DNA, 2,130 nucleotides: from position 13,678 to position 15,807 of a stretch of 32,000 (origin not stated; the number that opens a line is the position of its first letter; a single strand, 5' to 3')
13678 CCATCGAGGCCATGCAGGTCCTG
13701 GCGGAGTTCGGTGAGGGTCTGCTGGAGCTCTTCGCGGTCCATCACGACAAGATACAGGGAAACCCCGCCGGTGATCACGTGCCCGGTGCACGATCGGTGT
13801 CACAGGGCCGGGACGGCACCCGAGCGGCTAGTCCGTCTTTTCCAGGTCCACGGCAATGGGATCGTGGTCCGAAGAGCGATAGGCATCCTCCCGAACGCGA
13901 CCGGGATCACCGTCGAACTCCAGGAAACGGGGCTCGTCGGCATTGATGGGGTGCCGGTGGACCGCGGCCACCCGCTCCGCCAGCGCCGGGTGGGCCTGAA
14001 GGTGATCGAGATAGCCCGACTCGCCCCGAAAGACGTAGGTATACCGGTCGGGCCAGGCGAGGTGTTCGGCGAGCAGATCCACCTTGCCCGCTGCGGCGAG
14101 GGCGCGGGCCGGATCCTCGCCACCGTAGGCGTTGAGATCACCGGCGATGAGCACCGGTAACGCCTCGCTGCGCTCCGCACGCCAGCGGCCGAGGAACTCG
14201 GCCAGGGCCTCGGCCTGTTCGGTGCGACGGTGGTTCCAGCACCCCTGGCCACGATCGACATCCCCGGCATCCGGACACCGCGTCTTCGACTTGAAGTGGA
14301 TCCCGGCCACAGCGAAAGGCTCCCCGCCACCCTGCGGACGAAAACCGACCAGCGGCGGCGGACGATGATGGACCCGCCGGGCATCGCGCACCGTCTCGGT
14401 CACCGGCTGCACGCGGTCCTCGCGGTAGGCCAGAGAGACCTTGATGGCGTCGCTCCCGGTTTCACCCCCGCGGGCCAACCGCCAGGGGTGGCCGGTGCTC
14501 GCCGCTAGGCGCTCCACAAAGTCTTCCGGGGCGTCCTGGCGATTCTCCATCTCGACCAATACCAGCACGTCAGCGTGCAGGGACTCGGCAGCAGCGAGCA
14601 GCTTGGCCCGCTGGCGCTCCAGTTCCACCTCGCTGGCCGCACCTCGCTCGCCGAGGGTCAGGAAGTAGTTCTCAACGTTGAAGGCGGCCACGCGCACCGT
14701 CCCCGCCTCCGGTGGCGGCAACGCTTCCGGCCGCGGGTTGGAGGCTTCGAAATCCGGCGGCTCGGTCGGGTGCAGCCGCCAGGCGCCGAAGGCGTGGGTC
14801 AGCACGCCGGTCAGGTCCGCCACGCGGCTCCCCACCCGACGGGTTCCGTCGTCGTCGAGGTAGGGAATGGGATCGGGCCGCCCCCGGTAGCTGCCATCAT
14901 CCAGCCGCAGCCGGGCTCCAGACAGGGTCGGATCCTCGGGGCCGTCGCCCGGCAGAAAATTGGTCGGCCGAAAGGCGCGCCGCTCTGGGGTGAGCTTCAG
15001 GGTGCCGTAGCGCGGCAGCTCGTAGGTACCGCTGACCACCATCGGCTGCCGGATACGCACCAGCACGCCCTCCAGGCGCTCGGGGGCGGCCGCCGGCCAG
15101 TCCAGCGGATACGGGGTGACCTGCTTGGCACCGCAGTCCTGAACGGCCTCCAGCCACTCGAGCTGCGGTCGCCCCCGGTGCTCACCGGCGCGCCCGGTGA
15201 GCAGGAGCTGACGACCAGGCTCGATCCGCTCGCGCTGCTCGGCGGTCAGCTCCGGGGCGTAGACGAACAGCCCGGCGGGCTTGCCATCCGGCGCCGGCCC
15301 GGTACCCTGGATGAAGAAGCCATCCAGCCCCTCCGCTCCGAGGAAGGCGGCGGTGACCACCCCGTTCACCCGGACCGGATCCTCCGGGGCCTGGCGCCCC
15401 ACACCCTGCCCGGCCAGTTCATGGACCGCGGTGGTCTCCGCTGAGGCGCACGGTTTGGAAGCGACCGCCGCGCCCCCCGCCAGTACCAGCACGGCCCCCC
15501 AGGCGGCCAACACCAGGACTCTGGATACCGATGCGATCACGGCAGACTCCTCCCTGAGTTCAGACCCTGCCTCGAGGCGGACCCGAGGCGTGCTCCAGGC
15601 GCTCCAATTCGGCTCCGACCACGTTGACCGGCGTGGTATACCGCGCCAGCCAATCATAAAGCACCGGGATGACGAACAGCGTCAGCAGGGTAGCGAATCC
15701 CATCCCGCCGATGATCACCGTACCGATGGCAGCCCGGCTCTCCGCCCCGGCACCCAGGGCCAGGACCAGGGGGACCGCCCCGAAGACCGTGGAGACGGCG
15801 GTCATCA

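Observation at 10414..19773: Five co-directional, tightly spaced genes link an RND pump, a secreted DNA nuclease and the GTPase pair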

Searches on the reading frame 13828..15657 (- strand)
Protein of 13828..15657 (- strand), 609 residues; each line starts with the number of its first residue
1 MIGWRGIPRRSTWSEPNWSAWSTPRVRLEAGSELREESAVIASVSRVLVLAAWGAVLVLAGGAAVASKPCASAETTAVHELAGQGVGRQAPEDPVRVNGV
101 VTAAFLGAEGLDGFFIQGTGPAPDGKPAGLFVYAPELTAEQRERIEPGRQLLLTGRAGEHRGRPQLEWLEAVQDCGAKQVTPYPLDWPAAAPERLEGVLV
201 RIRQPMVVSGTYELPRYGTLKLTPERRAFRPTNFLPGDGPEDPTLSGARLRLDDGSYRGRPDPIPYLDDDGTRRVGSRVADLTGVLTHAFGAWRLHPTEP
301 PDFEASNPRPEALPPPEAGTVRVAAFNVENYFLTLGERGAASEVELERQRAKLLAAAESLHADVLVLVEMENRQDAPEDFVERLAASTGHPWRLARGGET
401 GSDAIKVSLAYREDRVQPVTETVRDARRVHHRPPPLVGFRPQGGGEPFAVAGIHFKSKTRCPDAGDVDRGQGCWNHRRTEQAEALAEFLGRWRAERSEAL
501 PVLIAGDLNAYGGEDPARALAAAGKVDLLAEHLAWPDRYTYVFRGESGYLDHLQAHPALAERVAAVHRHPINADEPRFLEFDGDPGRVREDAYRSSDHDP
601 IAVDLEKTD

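Call 3: search_protein_families(library=pfam, proteins=[window:13828-15657:-])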
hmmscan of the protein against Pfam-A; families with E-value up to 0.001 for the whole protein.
window:13828-15657:- (609 aa): 1 family
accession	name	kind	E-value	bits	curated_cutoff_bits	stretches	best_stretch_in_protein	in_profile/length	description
PF03372.29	Exo_endo_phos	-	8.6e-12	45.7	24.5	1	327-598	4-225/225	Endonuclease/Exonuclease/phosphatase family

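Call 4: search_protein_families(library=ncbifam, proteins=[window:13828-15657:-])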
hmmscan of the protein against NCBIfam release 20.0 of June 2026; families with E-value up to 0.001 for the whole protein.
window:13828-15657:- (609 aa): 2 families
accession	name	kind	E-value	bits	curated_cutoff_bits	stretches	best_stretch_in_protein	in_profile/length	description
NF033681.1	ExeM_NucH_DNase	subfamily_domain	3.3e-124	415.7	300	1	97-606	1-545/546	ExeM/NucH family extracellular endonuclease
NF033680.1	exonuc_ExeM-GG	exception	1e-27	96.6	1300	2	70-419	193-599/884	extracellular exonuclease ExeM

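Call 27: find_homologous_proteins(query=window:13828-15540:-)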
Query window:13828-15540:- (570 aa): 282 proteins with E <= 0.001 among 8000 candidates; the best 120 are listed.
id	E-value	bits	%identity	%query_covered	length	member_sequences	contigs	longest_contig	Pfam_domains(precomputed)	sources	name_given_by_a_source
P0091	0.0e+0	1294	100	100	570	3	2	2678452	PF03372.30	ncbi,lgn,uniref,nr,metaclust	ncbi:ExeM/NucH family extracellular endonuclease [Halorhodospira halophila]|uniref:Endonuclease/exon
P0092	0.0e+0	1059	84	95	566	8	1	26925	PF03372.30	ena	-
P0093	0.0e+0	1047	83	95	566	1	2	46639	PF03372.30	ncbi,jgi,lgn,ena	-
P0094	2.6e-249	847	69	98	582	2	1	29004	PF03372.30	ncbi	-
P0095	2.9e-249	847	71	95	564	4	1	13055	PF03372.30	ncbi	-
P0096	8.0e-249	846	72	95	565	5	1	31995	PF03372.30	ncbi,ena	-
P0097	1.2e-245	835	72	93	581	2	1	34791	PF03372.30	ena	-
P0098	2.1e-218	745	62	97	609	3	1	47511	PF03372.30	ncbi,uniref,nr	ncbi:hypothetical protein CKO15_07395, partial [Halorhodospira abdelmalekii]|uniref:ExeM/NucH family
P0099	4.1e-216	738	63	93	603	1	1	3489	PF03372.30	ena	-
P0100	4.5e-216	737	62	99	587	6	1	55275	PF03372.30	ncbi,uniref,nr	ncbi:ExeM/NucH family extracellular endonuclease [Halorhodospira halochloris]|uniref:ExeM/NucH famil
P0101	1.2e-213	729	62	95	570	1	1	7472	PF03372.30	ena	-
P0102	2.2e-211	722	61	94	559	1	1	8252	PF03372.30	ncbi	-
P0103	5.5e-204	697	60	94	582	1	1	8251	PF03372.30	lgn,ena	-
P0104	7.3e-203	694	63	99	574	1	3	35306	PF03372.30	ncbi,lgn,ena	-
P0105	8.9e-203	693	60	93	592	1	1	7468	PF03372.30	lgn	-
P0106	1.7e-200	686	63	94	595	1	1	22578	PF03372.30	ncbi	-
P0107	2.0e-200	686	62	95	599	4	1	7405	PF03372.30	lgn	-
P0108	3.3e-198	678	63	94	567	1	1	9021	PF03372.30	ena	-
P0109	5.1e-189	648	58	94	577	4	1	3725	PF03372.30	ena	-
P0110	1.7e-187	643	58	94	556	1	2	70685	PF03372.30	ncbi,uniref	ncbi:ExeM/NucH family extracellular endonuclease [Thiohalorhabdus sp.]|uniref:ExeM/NucH family extra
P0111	3.3e-184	632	57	94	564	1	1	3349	PF03372.30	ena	-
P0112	4.7e-183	628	56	98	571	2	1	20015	PF03372.30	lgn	-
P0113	5.2e-183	628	55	94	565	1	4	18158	PF03372.30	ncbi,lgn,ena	-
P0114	1.2e-182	627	51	95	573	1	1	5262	PF03372.30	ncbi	ncbi:MAG: ExeM/NucH family extracellular endonuclease [Thermodesulfobacteriota bacterium]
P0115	3.7e-181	622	57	98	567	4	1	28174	PF03372.30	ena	-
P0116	4.6e-180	618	54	98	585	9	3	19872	PF03372.30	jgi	jgi:hypothetical protein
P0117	2.2e-179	616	55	97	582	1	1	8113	PF03372.30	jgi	-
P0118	1.0e-177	611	51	94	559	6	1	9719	PF03372.30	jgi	-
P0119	3.8e-177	609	53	94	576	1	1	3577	PF03372.30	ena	-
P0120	5.5e-177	608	55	94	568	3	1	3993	PF03372.30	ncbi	ncbi:MAG: ExeM/NucH family extracellular endonuclease [Desulfohalobiaceae bacterium]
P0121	6.6e-175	601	55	96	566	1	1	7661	PF03372.30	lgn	-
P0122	6.1e-174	598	53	98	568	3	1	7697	PF03372.30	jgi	-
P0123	1.0e-171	591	53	97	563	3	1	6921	PF03372.30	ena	-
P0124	9.3e-171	588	51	89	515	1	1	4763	PF03372.30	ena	-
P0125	1.6e-167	577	53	96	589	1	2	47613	PF03372.30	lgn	-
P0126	1.0e-164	568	55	94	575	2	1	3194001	PF03372.30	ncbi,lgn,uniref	ncbi:ExeM/NucH family extracellular endonuclease [Alkalilimnicola ehrlichii]|uniref:ExeM/NucH family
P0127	1.5e-161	557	55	93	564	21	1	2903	PF03372.30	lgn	-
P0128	6.0e-161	555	53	94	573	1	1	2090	PF03372.30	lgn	-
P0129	8.4e-161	555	54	94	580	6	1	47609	PF03372.30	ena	-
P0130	1.6e-160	554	56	90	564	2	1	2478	PF03372.30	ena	-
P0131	7.5e-160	552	54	95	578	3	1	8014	PF03372.30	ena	-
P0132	9.4e-160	551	55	90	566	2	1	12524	PF03372.30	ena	-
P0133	3.0e-159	550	54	94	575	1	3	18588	PF03372.30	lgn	-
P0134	4.5e-158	546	53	94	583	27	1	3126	PF03372.30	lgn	-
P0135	1.2e-157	544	53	94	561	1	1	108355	PF03372.30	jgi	jgi:uncharacterized protein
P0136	2.1e-157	544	53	94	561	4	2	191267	PF03372.30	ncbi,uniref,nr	ncbi:ExeM/NucH family extracellular endonuclease [Billgrantia kenyensis]|uniref:ExeM/NucH family ext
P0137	4.2e-157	543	53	94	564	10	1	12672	PF03372.30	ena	-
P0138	1.2e-156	541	53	94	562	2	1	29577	PF03372.30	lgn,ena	-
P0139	1.8e-156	541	52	98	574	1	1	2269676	PF03372.30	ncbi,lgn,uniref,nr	ncbi:ExeM/NucH family extracellular endonuclease [Halomonas sp. ML-15]|uniref:ExeM/NucH family extra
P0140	2.4e-156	540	52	94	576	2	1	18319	PF03372.30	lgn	-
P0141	2.6e-156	540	54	94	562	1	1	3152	PF03372.30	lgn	-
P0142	3.7e-156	540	55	90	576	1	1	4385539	PF03372.30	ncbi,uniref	ncbi:ExeM/NucH family extracellular endonuclease [Halomonas sp. HK25]|uniref:ExeM/NucH family extrac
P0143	2.1e-155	537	54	90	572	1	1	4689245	PF03372.30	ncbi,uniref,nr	ncbi:ExeM/NucH family extracellular endonuclease [Halomonas sp. LR3S48]|uniref:ExeM/NucH family extr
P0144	2.4e-155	537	55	90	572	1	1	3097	PF03372.30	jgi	jgi:uncharacterized protein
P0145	1.0e-154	535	54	90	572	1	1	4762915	PF03372.30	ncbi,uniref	ncbi:ExeM/NucH family extracellular endonuclease [Billgrantia sp. C5P2]|uniref:ExeM/NucH family extr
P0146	1.7e-154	534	53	94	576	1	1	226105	PF03372.30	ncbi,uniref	ncbi:ExeM/NucH family extracellular endonuclease [Billgrantia sp. Q4P2]|uniref:ExeM/NucH family extr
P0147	3.9e-154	533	51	94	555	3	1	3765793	PF03372.30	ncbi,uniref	ncbi:ExeM/NucH family extracellular endonuclease [Vreelandella zhaodongensis]|uniref:ExeM/NucH famil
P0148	7.3e-154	532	56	90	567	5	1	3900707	PF03372.30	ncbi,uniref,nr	ncbi:ExeM/NucH family extracellular endonuclease [Halomonas sp. 3H]|uniref:ExeM/NucH family extracel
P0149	1.8e-153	531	51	94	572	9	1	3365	PF03372.30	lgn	-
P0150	1.2e-152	528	54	90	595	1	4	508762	PF03372.30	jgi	jgi:uncharacterized protein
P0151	2.9e-152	527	53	94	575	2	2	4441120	PF03372.30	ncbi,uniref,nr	ncbi:ExeM/NucH family extracellular endonuclease [Halomonas sp. MCCC 1A17488]|uniref:ExeM/NucH famil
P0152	3.0e-152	527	55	90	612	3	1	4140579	PF03372.30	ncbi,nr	ncbi:MAG: ExeM/NucH family extracellular endonuclease [Halomonas sp. BM-2019]|nr:MAG: ExeM/NucH fami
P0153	8.8e-152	525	52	94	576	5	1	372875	PF03372.30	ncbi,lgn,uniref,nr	ncbi:ExeM/NucH family extracellular endonuclease [Halomonas sp. ANAO-440]|uniref:ExeM/NucH family ex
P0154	1.5e-151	524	53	94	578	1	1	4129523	PF03372.30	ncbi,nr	ncbi:endonuclease [Halomonas sp. 1513]|nr:ExeM/NucH family extracellular endonuclease [Halomonas sp.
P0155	4.3e-151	523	50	94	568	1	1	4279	PF03372.30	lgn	-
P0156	5.5e-151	522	52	95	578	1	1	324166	PF03372.30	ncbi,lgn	-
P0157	5.6e-151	522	54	90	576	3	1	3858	PF03372.30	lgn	-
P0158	1.0e-150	522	53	90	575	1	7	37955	PF03372.30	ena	-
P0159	1.2e-150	521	52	92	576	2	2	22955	PF03372.30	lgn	-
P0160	3.3e-150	520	51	98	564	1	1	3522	PF03372.30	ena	-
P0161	3.6e-150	520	52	95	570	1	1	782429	PF03372.30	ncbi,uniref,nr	ncbi:ExeM/NucH family extracellular endonuclease [Billgrantia antri]|uniref:ExeM/NucH family extrace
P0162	1.7e-149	518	53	94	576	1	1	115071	PF03372.30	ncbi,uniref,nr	ncbi:ExeM/NucH family extracellular endonuclease [Billgrantia lactosivorans]|uniref:ExeM/NucH family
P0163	5.6e-148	513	51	98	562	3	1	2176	PF03372.30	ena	-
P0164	9.7e-148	512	50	97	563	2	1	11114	PF03372.30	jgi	jgi:uncharacterized protein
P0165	4.2e-147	510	53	90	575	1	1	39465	PF03372.30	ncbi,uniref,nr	ncbi:ExeM/NucH family extracellular endonuclease [Billgrantia bachuensis]|uniref:ExeM/NucH family ex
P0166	1.2e-146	508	50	97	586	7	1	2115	PF03372.30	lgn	-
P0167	2.8e-146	507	54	88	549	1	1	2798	PF03372.30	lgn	-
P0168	4.0e-146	506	50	98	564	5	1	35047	PF03372.30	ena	-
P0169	1.3e-145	505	49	99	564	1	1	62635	PF03372.30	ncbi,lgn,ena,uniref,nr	ncbi:ExeM/NucH family extracellular endonuclease [Aquisalimonas sp.]|uniref:ExeM/NucH family extrace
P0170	2.2e-143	497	48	98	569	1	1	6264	PF03372.30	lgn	-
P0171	2.6e-143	497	51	91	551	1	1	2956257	PF03372.30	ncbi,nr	ncbi:ExeM/NucH family extracellular endonuclease [Ectothiorhodospiraceae bacterium 2226]|nr:ExeM/Nuc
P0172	4.9e-143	496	51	90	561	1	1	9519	PF03372.30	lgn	-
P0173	7.6e-143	496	50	98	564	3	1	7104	PF03372.30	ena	-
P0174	7.6e-143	496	53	90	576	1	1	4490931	PF03372.30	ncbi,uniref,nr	ncbi:ExeM/NucH family extracellular endonuclease [Billgrantia diversa]|uniref:ExeM/NucH family extra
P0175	1.0e-141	492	49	94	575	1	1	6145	PF03372.30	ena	-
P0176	2.0e-141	491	49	95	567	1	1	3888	PF03372.30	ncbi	-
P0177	6.3e-141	489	48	94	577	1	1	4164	PF03372.30,PF13567.12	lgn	-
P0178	1.2e-140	488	48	99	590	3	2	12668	PF03372.30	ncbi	-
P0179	1.4e-140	488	47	99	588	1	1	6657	PF03372.30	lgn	-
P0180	1.4e-139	485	49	98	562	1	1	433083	PF03372.30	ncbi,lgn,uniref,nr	ncbi:ExeM/NucH family extracellular endonuclease [Aquisalimonas asiatica]|uniref:Endonuclease/exonuc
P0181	5.1e-139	483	50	98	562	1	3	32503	PF03372.30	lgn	-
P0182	5.0e-137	476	47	99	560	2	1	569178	PF03372.30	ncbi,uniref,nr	ncbi:ExeM/NucH family extracellular endonuclease [Natronospira bacteriovora]|uniref:ExeM/NucH family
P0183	2.0e-136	474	47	97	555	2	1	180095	PF03372.30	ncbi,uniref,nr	ncbi:ExeM/NucH family extracellular endonuclease [Gammaproteobacteria bacterium AB-CW1]|uniref:ExeM/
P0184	4.5e-136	473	51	90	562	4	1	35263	PF03372.30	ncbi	-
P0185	7.0e-135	469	48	95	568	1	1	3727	PF03372.30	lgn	-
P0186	9.8e-135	469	48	98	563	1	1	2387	PF03372.30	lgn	-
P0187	1.3e-134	468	49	93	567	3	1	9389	PF03372.30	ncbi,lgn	-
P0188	1.5e-134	468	49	90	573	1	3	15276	PF03372.30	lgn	-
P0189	2.7e-134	467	48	96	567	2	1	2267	PF03372.30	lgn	-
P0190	3.7e-134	467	49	93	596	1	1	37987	PF03372.30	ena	-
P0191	2.0e-133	464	50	90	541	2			PF03372.30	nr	nr:ExeM/NucH family extracellular endonuclease [Methylonatrum kenyense]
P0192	2.5e-133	464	46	100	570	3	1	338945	PF03372.30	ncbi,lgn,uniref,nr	ncbi:putative extracellular nuclease [Natronocella acetinitrilica]|uniref:Extracellular nuclease n=1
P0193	1.2e-132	462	46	98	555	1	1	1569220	PF03372.30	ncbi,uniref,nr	ncbi:putative extracellular nuclease [Natronospira proteinivora]|uniref:Extracellular nuclease n=1 T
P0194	1.4e-132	462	48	90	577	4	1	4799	PF03372.30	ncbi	-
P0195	2.3e-132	461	48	97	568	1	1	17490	PF03372.30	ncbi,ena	-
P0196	5.4e-131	456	47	97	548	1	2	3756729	PF03372.30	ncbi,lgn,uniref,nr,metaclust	ncbi:ExeM/NucH family extracellular endonuclease [Thioalkalivibrio paradoxus]|uniref:Endonuclease n=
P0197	6.2e-131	456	47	94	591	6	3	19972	PF03372.30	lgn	-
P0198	9.7e-131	456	46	100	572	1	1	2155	PF03372.30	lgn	-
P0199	1.2e-130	455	49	90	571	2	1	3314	PF03372.30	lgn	-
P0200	2.1e-130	455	49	90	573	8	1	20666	PF03372.30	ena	-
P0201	5.6e-130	453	45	98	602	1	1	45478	PF03372.30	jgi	-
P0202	7.4e-130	453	48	90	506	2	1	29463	PF03372.30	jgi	jgi:predicted extracellular nuclease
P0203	8.1e-130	453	49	90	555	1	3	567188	PF03372.30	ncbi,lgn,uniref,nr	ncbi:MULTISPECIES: ExeM/NucH family extracellular endonuclease [unclassified Thioalkalivibrio]|unire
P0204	1.0e-129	452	49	91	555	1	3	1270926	PF03372.30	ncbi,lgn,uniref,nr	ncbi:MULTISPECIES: ExeM/NucH family extracellular endonuclease [unclassified Thioalkalivibrio]|unire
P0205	2.1e-129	451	47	98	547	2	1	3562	PF03372.30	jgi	-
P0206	3.1e-129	451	49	90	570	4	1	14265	PF03372.30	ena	-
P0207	3.9e-129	450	48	95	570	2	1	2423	PF03372.30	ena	-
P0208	7.2e-129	449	49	90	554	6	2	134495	PF03372.30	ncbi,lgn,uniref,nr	ncbi:ExeM/NucH family extracellular endonuclease [Thioalkalivibrio sp. ALJ2]|uniref:ExeM/NucH family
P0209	9.2e-129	449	45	99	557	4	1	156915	PF03372.30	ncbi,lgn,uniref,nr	ncbi:ExeM/NucH family extracellular endonuclease [Thioalkalivibrio thiocyanoxidans]|uniref:ExeM/NucH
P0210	2.1e-128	448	48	94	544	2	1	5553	PF03372.30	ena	-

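Call 28: find_encoding_contigs(protein=P0126, flank=8000, max_places=1)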
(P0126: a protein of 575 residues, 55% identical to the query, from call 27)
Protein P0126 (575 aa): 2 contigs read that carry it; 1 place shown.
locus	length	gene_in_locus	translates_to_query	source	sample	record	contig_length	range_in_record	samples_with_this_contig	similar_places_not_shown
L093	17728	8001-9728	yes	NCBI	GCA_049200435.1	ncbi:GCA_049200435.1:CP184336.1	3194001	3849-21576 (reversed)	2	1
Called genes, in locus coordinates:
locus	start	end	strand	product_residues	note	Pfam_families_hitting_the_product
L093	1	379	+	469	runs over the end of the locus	PF01134:GIDA (faint), PF07992:Pyr_redox_2, PF13738:Pyr_redox_3 (weak), PF00070:Pyr_redox, PF02852:Pyr_redox_dim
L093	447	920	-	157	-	PF00027:cNMP_binding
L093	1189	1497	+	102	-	PF01910:Thiamine_BP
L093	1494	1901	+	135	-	-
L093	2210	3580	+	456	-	-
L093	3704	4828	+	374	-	PF25917:BSH_RND, PF25973:BSH_CzcB, PF25876:HH_MFP_RND (weak), PF25954:Beta-barrel_RND_2, PF25944:Beta-barrel_RND (weak), PF25967:RND-MFP_C, PF25989:YknX_C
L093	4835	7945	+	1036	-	PF00873:ACR_tran, PF03176:MMPL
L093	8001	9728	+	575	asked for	PF03372:Exo_endo_phos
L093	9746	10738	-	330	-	PF09982:LpxR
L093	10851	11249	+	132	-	PF06339:Ectoine_synth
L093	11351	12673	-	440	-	PF00202:Aminotran_3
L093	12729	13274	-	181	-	PF00583:Acetyltransf_1, PF13673:Acetyltransf_10 (weak), PF13508:Acetyltransf_7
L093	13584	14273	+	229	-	PF00814:TsaD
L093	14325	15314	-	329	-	PF01297:ZnuA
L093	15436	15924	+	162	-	PF01475:FUR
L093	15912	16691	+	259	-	PF00005:ABC_tran, PF02463:SMC_N (faint), PF13304:AAA_21 (faint)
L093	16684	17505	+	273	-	PF00950:ABC-3, PF01032:FecCD (faint)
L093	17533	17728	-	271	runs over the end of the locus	PF11736:DUF3299 (weak)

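Call 29: find_encoding_contigs(protein=P0110, flank=8000, max_places=1)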
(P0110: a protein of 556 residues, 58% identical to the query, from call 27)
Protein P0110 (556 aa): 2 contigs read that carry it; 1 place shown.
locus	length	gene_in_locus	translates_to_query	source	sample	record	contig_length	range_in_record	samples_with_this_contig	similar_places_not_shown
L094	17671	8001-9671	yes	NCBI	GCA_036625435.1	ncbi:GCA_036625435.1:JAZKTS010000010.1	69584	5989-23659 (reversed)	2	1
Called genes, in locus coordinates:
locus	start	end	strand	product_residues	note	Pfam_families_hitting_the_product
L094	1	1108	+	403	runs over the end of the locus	PF02353:CMAS, PF13489:Methyltransf_23, PF08241:Methyltransf_11, PF08242:Methyltransf_12, PF13649:Methyltransf_25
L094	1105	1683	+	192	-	PF11086:DUF2878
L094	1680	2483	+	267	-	PF06966:DUF1295, PF02544:Steroid_dh (weak)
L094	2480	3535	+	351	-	PF02353:CMAS, PF05175:MTS, PF13489:Methyltransf_23, PF02390:Methyltransf_4 (weak), PF08241:Methyltransf_11, PF08242:Methyltransf_12, PF13649:Methyltransf_25, PF13847:Methyltransf_31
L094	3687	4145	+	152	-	PF00578:AhpC-TSA, PF08534:Redoxin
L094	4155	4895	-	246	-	PF00142:Fer4_NifH (faint), PF01656:CbiA, PF06564:CBP_BcsQ (weak), PF09140:MipZ (weak), PF10609:ParA (faint), PF13614:AAA_31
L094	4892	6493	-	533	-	PF05235:CHAD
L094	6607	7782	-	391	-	PF00890:FAD_binding_2, PF01134:GIDA (faint), PF01266:DAO (weak), PF03486:HI0933_like, PF07992:Pyr_redox_2, PF12831:FAD_oxidored, PF13450:NAD_binding_8 (weak), PF22780:HI0933_like_1st, +1 more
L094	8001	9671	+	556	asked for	PF03372:Exo_endo_phos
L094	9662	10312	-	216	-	PF09335:VTT_dom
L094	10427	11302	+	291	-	PF00520:Ion_trans, PF08016:PKD_channel (weak)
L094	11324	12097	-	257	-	-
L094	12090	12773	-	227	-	-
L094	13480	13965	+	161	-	PF11306:DUF3108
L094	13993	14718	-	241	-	PF03588:Leu_Phe_trans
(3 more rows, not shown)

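Call 32: find_related_loci(query=A2, collection=metagenome_contigs, flank=10000)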
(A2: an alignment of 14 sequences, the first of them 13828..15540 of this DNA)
Query A2 (570 aa) in metagenome_contigs; peptide patterns used: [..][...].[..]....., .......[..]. (x = any residue, [..] = any of these).
600 stretches matched a pattern (row limit reached: there are more); 548 encode a relative of the query (tblastn E <= 1e-3); the best 80 are kept; 80 distinct loci.
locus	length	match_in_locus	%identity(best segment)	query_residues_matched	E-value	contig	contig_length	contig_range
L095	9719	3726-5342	51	32-567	4e-180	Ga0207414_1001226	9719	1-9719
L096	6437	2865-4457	54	31-566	2e-150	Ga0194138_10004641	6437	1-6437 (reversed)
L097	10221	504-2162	51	8-568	1e-148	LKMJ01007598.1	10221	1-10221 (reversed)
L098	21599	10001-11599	51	31-567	5e-145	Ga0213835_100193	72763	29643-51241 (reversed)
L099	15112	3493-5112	46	15-566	1e-123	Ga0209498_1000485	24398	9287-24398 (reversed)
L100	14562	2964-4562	47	31-570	4e-122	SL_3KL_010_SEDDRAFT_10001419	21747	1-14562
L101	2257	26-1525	42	56-566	1e-111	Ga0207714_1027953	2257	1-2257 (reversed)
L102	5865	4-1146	50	177-566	3e-99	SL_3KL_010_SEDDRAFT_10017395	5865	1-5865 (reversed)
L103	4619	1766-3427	36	26-567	3e-97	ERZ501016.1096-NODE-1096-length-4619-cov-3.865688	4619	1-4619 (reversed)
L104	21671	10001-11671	37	39-564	9e-97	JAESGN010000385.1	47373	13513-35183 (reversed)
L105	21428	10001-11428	43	66-566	5e-94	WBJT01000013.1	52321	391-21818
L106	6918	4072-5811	38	16-569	2e-93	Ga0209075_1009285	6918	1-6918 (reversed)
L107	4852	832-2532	37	22-566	7e-94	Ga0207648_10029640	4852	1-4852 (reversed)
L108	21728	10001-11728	38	45-567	1e-93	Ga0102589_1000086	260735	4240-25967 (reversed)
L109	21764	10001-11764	36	32-567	3e-92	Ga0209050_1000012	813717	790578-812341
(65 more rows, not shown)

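Call 34: search_protein_families(library=padloc, proteins=[window:13828-15540:-], max_evalue=0.01)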
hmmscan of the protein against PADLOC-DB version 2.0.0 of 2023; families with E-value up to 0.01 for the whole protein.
window:13828-15540:- (570 aa): 0 families

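Call 37: search_solved_structures(query=window:13828-15540:-, max_evalue=0.01)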
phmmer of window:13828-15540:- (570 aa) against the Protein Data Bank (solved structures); distinct sequences matched with E-value up to 0.01: 0.

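Call 53: search_protein_families(library=pfam, proteins=[L093:2210-3580:+, L093:9746-10738:-], max_evalue=0.01)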
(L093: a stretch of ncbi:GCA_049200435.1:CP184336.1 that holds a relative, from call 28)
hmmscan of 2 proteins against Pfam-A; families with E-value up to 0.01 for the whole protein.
L093:2210-3580:+ (456 aa): 2 families
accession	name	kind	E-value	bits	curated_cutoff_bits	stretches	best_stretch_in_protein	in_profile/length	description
PF04055.27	Radical_SAM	-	0.00032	21.3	29.5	1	158-221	5-66/166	Radical SAM superfamily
PF13353.11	Fer4_12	-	0.0024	18.6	22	1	158-219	13-72/137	4Fe-4S single cluster domain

L093:9746-10738:- (330 aa): 1 family
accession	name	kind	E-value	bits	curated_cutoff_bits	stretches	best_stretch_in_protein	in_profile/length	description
PF09982.15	LpxR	-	3.6e-105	351.9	26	1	10-330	4-323/323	Outer membrane protein LpxR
